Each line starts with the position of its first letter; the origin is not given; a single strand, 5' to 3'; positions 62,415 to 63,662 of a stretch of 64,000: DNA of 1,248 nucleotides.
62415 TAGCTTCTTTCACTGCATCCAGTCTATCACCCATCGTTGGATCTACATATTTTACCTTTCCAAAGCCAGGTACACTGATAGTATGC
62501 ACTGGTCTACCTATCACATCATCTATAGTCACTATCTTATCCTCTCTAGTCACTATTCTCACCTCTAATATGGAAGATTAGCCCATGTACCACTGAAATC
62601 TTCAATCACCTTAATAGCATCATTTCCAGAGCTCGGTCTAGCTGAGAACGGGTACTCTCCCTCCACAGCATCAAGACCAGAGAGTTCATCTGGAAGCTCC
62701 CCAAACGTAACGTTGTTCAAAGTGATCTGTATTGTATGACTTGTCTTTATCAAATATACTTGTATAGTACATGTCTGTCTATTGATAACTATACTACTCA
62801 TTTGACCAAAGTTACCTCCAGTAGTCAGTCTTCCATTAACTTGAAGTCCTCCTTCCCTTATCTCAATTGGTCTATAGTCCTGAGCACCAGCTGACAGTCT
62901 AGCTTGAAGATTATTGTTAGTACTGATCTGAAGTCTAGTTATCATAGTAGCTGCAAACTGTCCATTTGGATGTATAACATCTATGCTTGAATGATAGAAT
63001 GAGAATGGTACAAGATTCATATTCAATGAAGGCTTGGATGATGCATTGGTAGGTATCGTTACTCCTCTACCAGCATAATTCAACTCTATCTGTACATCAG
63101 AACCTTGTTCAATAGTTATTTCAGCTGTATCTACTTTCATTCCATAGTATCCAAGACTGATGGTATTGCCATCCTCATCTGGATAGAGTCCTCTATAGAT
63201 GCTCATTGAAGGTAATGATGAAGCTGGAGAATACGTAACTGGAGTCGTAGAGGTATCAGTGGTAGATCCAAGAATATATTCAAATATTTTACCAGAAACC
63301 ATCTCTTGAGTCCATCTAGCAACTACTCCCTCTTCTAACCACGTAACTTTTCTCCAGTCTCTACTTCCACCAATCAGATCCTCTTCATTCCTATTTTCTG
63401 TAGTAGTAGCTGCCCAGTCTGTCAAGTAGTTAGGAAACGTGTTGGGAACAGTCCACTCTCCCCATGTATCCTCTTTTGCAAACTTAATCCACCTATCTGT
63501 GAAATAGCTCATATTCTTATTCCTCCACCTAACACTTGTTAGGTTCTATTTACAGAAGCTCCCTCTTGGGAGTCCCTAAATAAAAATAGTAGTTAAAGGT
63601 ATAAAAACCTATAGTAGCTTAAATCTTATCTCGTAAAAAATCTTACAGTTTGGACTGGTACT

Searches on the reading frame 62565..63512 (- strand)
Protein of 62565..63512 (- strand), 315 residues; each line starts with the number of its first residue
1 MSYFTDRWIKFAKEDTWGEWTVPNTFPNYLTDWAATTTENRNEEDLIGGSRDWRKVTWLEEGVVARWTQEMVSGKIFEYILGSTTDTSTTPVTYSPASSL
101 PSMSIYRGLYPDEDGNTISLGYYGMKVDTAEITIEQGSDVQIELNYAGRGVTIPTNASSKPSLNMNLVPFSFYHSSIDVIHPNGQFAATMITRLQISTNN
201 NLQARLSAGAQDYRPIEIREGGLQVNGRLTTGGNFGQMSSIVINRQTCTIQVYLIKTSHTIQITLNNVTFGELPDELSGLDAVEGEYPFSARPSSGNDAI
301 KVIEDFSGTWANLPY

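Call 23: search_protein_families(library=pfam, proteins=[window:62565-63509:-], max_evalue=0.01)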
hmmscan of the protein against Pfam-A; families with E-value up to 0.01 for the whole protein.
window:62565-63509:- (314 aa): 1 family
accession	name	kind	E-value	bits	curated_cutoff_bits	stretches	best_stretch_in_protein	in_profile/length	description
PF18906.5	Phage_tube_2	-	5.5e-16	59.4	27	1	10-231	8-213/266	Phage tail tube protein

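Call 81: find_encoding_contigs(protein=window:62565-63512:-, flank=10000, max_places=1)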
Protein window:62565-63512:- (315 aa): 1 contig read that carries it; 1 place shown.
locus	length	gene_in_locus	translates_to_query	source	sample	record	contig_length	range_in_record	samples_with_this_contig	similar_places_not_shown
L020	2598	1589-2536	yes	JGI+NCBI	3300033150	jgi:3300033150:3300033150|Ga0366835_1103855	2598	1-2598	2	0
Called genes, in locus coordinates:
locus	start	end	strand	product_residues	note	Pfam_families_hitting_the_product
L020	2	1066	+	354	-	?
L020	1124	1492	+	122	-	-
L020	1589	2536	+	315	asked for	PF18906:Phage_tube_2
